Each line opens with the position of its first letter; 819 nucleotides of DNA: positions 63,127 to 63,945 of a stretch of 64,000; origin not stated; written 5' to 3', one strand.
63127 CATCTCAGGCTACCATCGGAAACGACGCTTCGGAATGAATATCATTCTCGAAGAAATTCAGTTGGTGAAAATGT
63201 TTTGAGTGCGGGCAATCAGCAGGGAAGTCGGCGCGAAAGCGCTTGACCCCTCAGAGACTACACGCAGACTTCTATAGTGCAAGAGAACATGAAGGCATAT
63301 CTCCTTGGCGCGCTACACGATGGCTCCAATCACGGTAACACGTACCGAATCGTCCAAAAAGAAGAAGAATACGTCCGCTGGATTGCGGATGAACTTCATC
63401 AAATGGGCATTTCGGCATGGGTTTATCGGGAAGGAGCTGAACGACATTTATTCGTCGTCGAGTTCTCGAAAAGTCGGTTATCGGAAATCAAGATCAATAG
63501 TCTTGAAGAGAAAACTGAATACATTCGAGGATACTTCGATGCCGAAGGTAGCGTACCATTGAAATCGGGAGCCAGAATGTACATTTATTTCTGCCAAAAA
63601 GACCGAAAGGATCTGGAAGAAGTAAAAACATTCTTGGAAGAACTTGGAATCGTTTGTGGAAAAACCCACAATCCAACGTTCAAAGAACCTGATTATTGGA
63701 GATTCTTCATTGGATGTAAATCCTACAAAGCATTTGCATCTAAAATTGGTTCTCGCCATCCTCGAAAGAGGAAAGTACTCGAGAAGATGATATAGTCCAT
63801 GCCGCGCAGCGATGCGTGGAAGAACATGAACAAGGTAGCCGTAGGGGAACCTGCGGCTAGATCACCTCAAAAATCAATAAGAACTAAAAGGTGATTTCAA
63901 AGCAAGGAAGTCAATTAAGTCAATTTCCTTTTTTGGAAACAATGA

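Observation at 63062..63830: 16S rRNA intron encoding a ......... homing endonuclease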

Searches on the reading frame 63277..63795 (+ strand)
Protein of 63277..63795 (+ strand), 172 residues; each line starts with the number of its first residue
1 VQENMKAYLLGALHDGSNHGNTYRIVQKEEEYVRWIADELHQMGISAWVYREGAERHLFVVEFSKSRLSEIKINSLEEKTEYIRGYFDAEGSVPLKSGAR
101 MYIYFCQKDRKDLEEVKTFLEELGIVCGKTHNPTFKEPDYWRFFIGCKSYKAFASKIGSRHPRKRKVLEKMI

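Call 5: search_protein_families(library=pfam, proteins=[window:63277-63795:+], max_evalue=1)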
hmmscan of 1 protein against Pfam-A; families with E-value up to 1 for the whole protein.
window:63277-63795:+ (172 aa): 4 families
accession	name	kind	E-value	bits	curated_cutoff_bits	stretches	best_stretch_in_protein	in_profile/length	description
PF14528.11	LAGLIDADG_3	-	3.5e-15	56.4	22.5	1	78-158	2-82/82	LAGLIDADG-like domain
PF13676.11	TIR_2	-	0.045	14.7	28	1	28-51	8-31/122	TIR domain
PF00533.33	BRCT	-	0.14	12.8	21.3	1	101-150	9-51/78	BRCA1 C Terminus (BRCT) domain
PF11006.13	DUF2845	-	0.21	12.3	21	1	38-72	54-88/90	Protein of unknown function (DUF2845)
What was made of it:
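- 63289..63795 (+): Homing endonuclease gene, 168 aa from ATG (maximal ORF 172 aa from GTG 63277). The stop codon UAG 63793-95 lies in the P7 3' strand. Pfam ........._3 E 3.5e-15 (call 5).
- On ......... homing endonuclease, monomeric two-domain (I-DmoI-like): PF14528, 56.4 bits against 22.5 (call 5); it covers only residues 78-158 of the 172-aa frame.
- Checked: Pfam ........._3 scores E 3.5e-15, 56.4 bits against a cut-off of 22.5 (call 5).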

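Call 10: find_homologous_proteins(query=window:63277-63792:+)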
Query window:63277-63792:+ (172 aa): 514 proteins with E <= 0.001 among 569 candidates; the best 120 are listed.
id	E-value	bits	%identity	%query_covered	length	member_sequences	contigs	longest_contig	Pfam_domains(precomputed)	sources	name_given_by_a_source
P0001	6.0e-110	383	100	98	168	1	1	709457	PF14528.12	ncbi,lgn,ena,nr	ncbi:LAGLIDADG family homing endonuclease [Candidatus Micrarchaeota archaeon]|nr:LAGLIDADG family ho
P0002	2.4e-85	303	77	100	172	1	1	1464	PF14528.12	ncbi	-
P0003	4.3e-71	256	68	97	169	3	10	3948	PF14528.12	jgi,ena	-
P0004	6.5e-70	253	67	97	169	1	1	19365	PF14528.12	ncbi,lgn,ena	-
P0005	3.5e-69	250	68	97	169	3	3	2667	PF14528.12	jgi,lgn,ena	jgi:hypothetical protein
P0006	3.2e-68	247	66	97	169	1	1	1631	PF14528.12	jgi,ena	-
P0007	1.4e-67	245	64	97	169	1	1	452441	PF14528.12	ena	-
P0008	4.4e-67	243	66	97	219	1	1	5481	PF14528.12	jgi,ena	-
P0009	5.5e-67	243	67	97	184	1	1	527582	PF14528.12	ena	-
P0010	6.8e-67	243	65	97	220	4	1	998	PF14528.12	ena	-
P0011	1.1e-66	242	66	97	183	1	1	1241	PF14528.12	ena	-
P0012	3.4e-66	240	63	97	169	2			PF14528.12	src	-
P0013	6.5e-66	240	64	97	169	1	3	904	PF14528.12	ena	-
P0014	3.7e-65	237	66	97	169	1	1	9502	PF14528.12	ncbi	-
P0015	5.6e-65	237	65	97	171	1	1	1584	PF14528.12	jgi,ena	-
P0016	1.0e-64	236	65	97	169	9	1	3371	PF14528.12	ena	-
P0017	2.8e-64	234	64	97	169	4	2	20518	PF14528.12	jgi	jgi:intein-encoded DNA endonuclease-like protein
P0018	8.5e-64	233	62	97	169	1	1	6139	PF14528.12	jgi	jgi:hypothetical protein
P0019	1.1e-63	232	64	97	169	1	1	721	PF14528.12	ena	-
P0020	4.7e-63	230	63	97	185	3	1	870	PF14528.12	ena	-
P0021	6.6e-63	230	63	97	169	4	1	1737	PF14528.12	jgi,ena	-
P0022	1.1e-62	229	63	96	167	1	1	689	PF14528.12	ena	-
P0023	2.6e-62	228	64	97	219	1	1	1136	PF14528.12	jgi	jgi:hypothetical protein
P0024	9.4e-62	226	57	97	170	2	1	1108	PF14528.12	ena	-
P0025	2.3e-61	225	58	97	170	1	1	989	PF14528.12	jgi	jgi:intein-encoded DNA endonuclease-like protein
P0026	6.1e-61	223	58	97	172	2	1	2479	PF14528.12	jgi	jgi:intein-encoded DNA endonuclease-like protein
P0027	7.4e-61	223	61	97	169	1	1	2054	PF14528.12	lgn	-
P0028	1.0e-60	223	61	97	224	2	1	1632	PF14528.12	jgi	-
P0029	1.3e-60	222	62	97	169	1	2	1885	PF14528.12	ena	-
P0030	1.7e-60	222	56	95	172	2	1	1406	PF14528.12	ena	-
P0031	1.7e-60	222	60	97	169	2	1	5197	PF14528.12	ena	-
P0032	2.2e-60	222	56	97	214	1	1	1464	PF14528.12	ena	-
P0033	4.0e-60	221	59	97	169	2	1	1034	PF14528.12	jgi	jgi:intein-encoded DNA endonuclease-like protein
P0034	4.5e-60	221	60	97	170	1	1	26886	PF14528.12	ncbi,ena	-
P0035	9.9e-60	219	56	97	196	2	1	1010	PF14528.12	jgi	-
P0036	1.3e-59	219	58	97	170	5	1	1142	PF14528.12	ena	-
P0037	1.4e-59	219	55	97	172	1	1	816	PF14528.12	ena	-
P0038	2.2e-59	218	54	100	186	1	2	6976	PF14528.12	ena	-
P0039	1.3e-58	216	55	97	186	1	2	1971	PF14528.12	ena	-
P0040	1.7e-58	215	60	97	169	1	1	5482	PF14528.12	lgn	-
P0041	2.1e-58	215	55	97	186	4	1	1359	PF14528.12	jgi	-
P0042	2.4e-58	215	56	100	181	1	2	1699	PF14528.12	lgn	-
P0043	2.4e-58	215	58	97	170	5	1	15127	PF14528.12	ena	-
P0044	4.6e-58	214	57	97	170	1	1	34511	PF14528.12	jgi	jgi:intein-encoded DNA endonuclease-like protein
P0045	6.5e-58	214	60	97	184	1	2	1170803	PF14528.12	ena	-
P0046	7.7e-58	213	59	97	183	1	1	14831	PF14528.12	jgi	jgi:hypothetical protein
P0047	8.1e-58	213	55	95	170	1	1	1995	PF14528.12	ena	-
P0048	9.2e-58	213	57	97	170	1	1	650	PF14528.12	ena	-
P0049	1.2e-57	213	56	98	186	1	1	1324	PF14528.12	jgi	jgi:intein-encoded DNA endonuclease-like protein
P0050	1.5e-57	212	53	99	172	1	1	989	PF14528.12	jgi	jgi:intein-encoded DNA endonuclease-like protein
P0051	4.4e-57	211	55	97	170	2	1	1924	PF14528.12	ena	-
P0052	7.8e-57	210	54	97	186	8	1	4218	PF14528.12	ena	-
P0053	1.2e-56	209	58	95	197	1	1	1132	PF14528.12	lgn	-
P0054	2.5e-56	208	53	97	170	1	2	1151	PF14528.12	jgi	jgi:intein-encoded DNA endonuclease-like protein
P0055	4.0e-56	208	59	95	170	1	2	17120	PF14528.12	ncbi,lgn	-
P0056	6.4e-56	207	59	95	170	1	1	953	PF14528.12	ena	-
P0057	6.5e-56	207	57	97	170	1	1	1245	PF14528.12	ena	-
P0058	8.0e-56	207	55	97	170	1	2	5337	PF14528.12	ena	-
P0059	8.7e-56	207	54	97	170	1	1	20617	PF14528.12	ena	-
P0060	9.9e-56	206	57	97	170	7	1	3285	PF14528.12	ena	-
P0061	1.3e-55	206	55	97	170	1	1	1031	PF14528.12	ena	-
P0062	1.4e-55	206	57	95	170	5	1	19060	PF14528.12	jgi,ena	-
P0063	3.2e-55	205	53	97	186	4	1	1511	PF14528.12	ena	-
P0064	5.5e-55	204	56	95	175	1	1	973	PF14528.12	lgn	-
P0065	6.3e-55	204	57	97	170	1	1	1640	PF14528.12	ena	-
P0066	7.4e-55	204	57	97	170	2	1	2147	PF14528.12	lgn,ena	-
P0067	7.7e-55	204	54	97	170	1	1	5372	PF14528.12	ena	-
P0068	8.4e-55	203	59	97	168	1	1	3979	PF14528.12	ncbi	-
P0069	1.5e-54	203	56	97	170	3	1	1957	PF14528.12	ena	-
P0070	1.6e-54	203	57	95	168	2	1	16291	PF14528.12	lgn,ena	-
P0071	1.7e-54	202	53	98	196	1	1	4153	PF14528.12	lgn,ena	-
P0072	1.9e-54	202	55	95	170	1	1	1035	PF14528.12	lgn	-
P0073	2.4e-54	202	54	97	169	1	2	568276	PF14528.12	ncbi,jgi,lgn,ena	-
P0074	2.9e-54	202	56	95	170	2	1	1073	PF14528.12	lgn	-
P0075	3.2e-54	202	53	97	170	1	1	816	PF14528.12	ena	-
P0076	3.9e-54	201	55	95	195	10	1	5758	PF14528.12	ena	-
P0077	5.0e-54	201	56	95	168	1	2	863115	PF14528.12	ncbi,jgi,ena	-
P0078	5.2e-54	201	55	97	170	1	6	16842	PF14528.12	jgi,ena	-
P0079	6.5e-54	201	56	95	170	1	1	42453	PF14528.12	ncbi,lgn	-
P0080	7.1e-54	200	57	95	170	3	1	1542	PF14528.12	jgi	-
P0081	7.3e-54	200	56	97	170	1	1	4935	PF14528.12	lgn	-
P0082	9.3e-54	200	56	97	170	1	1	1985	PF14528.12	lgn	-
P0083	1.1e-53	200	54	98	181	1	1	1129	PF14528.12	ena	-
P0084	1.2e-53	200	54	98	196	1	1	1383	PF14528.12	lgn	-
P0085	1.2e-53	200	52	97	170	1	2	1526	PF14528.12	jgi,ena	-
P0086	1.4e-53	199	52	97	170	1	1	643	PF14528.12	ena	-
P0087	1.5e-53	199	55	97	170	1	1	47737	PF14528.12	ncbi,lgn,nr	ncbi:MAG TPA: LAGLIDADG family homing endonuclease [Patescibacteria group bacterium]|nr:LAGLIDADG fa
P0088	1.8e-53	199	55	97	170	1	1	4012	PF14528.12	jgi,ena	jgi:DNA-binding transcriptional regulator WhiA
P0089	2.1e-53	199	56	98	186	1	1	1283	PF14528.12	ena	-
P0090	2.3e-53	199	56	94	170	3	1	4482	PF14528.12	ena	-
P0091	2.8e-53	198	54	97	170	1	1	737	PF14528.12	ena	-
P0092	3.4e-53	198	52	97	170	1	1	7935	PF14528.12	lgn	-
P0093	3.5e-53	198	55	97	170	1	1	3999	PF14528.12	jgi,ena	-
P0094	3.7e-53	198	55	100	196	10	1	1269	PF14528.12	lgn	-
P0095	4.0e-53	198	55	95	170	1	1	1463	PF14528.12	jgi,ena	-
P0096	4.9e-53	198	54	97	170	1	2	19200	PF14528.12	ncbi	-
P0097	4.9e-53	198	55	95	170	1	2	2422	PF14528.12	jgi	jgi:intein-encoded DNA endonuclease-like protein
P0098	5.0e-53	198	54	97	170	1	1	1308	PF14528.12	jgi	-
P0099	5.1e-53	198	54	97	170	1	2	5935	PF14528.12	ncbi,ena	-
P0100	5.2e-53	198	55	97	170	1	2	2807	PF14528.12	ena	-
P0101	5.4e-53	198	55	97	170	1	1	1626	PF14528.12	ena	-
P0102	6.1e-53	197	55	95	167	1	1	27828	PF14528.12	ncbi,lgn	-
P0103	6.4e-53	197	52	97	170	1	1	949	PF14528.12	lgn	-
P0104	6.8e-53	197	55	97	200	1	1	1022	PF14528.12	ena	-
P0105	6.9e-53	197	54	97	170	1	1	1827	PF14528.12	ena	-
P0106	7.9e-53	197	54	97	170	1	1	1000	PF14528.12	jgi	jgi:intein-encoded DNA endonuclease-like protein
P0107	9.5e-53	197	53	97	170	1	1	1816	PF14528.12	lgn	-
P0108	9.7e-53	197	53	93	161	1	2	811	PF14528.12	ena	-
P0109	9.9e-53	197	54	100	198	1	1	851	PF14528.12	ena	-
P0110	1.2e-52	196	53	98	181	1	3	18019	PF14528.12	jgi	jgi:intein-encoded DNA endonuclease-like protein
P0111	1.2e-52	196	53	97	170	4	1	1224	PF14528.12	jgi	jgi:intein-encoded DNA endonuclease-like protein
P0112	1.2e-52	196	54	97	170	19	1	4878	PF14528.12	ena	-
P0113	1.4e-52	196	54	98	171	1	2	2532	PF14528.12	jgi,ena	-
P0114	1.5e-52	196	54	97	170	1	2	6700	PF14528.12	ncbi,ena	-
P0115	1.8e-52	196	54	97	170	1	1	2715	PF14528.12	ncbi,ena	-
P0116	2.0e-52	196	54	97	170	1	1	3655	PF14528.12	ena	-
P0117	2.1e-52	196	55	97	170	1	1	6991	PF14528.12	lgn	-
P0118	2.3e-52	195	52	97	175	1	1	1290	PF14528.12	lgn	-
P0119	2.5e-52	195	56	97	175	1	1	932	PF14528.12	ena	-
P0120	2.7e-52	195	55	95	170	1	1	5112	PF14528.12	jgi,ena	-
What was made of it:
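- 63289..63795 (+): 100% identical to an NCBI protein named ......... family homing endonuclease [Candidatus Micrarchaeota archaeon] (call 10).
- Checked: None of this is chance: Rfam E-values are 5e-11 to 2e-9, and there are 514 homologous proteins (call 10).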

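Call 11: find_related_loci(query=window:63289-63792:+, collection=genome_contigs, flank=3000)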
Query window:63289-63792:+ (168 aa) in genome_contigs; peptide patterns used: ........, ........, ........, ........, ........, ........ (x = any residue, [..] = any of these).
115 stretches matched a pattern; 2 encode a relative of the query (tblastn E <= 1e-3); 2 distinct loci.
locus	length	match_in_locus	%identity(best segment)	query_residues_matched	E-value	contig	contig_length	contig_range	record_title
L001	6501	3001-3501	63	2-168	2e-72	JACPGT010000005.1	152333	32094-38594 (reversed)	MAG: Candidatus Micrarchaeota archaeon isolate NC_groundwater_395_Ag_B-0.1um_58_13 GD18-4_B1_scaffold_180637, whole geno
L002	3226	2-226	69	95-168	5e-33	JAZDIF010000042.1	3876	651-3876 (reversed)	MAG: Candidatus Micrarchaeota archaeon isolate MEGAHIT-group-0.386 k141_399562, whole genome shotgun sequence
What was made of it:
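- Tried and rejected: The genome_contigs scan returned only two loci (call 11).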

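Call 12: find_encoding_contigs(protein=P0001, flank=3000, max_places=2)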
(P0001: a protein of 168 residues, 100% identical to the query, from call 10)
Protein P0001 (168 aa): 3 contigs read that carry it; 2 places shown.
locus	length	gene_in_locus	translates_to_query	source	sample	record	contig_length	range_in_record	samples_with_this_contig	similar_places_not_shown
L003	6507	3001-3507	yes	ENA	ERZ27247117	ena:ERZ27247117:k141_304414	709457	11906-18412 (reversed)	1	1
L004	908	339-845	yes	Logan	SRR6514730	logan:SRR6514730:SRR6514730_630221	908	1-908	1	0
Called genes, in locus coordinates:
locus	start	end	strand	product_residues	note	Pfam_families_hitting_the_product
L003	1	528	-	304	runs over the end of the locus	PF01073:3Beta_HSD, PF01370:Epimerase, PF02719:Polysacc_synt_2, PF04321:RmlD_sub_bind, PF05368:NmrA (faint), PF13460:NAD_binding_10, PF16363:GDP_Man_Dehyd, PF07993:NAD_binding_4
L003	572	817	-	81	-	-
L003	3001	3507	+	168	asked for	PF14528:LAGLIDADG_3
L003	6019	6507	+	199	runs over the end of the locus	PF14528:LAGLIDADG_3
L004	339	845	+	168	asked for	PF14528:LAGLIDADG_3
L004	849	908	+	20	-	?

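Call 13: find_encoding_contigs(protein=P0087, flank=3000, max_places=2)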
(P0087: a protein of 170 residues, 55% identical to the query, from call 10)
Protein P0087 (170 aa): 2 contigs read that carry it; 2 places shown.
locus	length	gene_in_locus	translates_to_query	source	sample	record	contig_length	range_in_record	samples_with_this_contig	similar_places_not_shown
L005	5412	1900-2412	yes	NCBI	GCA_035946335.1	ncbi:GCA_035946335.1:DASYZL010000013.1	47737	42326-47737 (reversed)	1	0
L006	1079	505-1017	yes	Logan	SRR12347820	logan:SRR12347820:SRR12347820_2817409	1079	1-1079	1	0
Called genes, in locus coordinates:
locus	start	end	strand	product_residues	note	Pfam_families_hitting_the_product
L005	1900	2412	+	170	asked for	PF14528:LAGLIDADG_3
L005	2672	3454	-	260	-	PF00535:Glycos_transf_2, PF13641:Glyco_tranf_2_3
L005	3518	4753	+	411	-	PF13477:Glyco_trans_4_2, PF20706:GT4-conflict (faint), PF13439:Glyco_transf_4, PF13579:Glyco_trans_4_4, PF00534:Glycos_transf_1, PF13692:Glyco_trans_1_4, PF13524:Glyco_trans_1_2 (weak)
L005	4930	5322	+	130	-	-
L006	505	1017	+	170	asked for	PF14528:LAGLIDADG_3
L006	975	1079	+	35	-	?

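Call 14: find_encoding_contigs(protein=P0007, flank=3000, max_places=2)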
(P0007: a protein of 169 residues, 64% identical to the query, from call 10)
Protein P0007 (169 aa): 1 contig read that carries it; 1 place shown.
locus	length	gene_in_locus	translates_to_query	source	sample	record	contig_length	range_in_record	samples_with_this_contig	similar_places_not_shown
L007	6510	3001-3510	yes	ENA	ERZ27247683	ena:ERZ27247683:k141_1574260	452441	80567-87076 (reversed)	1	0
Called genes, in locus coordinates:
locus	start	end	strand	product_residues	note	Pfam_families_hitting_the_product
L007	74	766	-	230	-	-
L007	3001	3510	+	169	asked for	PF14528:LAGLIDADG_3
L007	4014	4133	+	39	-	-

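Call 15: find_encoding_contigs(protein=P0045, flank=3000, max_places=2)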
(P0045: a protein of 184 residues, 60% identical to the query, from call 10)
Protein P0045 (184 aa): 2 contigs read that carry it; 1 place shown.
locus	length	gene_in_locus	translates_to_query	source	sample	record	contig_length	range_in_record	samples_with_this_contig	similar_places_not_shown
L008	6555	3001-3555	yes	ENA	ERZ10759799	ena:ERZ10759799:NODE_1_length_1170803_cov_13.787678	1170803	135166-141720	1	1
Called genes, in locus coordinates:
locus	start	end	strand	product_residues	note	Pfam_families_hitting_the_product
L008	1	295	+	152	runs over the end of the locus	PF01035:DNA_binding_1 (faint)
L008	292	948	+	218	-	PF01872:RibD_C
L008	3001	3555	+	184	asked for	PF14528:LAGLIDADG_3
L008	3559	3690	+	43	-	-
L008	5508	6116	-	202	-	-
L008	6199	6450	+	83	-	-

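Call 19: find_related_loci(query=A1, collection=metagenome_contigs, flank=1500)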
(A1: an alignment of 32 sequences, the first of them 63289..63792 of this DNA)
Query A1 (168 aa) in metagenome_contigs; peptide patterns used: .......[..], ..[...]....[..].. (x = any residue, [..] = any of these).
599 stretches matched a pattern (row limit reached: there are more); 423 encode a relative of the query (tblastn E <= 1e-3); the best 80 are kept; 80 distinct loci.
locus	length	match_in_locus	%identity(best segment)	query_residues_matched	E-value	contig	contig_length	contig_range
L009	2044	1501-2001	67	2-168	1e-76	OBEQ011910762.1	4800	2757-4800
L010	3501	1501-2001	67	2-168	7e-76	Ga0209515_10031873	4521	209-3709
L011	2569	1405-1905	68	2-168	2e-76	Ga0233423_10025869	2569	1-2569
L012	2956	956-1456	67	2-168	2e-75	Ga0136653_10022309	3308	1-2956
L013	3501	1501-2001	64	2-168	3e-73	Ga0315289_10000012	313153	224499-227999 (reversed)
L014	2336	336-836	66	2-168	8e-73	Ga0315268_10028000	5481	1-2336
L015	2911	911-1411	65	2-168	4e-72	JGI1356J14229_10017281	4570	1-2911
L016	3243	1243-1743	65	2-168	4e-72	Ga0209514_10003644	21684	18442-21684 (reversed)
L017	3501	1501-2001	64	2-168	2e-70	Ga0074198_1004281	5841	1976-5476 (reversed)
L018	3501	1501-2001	65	2-168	6e-70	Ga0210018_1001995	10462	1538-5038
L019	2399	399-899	65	2-168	3e-70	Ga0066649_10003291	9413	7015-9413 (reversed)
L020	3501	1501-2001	65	2-168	6e-70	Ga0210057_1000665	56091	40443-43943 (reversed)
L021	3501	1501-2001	65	2-168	6e-70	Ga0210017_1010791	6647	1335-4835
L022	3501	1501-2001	61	2-168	4e-66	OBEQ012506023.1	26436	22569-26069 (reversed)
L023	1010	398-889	57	2-164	6e-70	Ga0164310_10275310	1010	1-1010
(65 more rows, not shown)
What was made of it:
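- Tried and rejected: The metagenome scan gave 80 (call 19).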

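Call 26: search_solved_structures(query=window:63289-63792:+, max_evalue=0.01, show_alignments=2)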
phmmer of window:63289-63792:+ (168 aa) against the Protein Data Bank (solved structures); distinct sequences matched with E-value up to 0.01: 0.
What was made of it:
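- Tried and rejected: phmmer of the HEG against PDB sequences found nothing (call 26).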
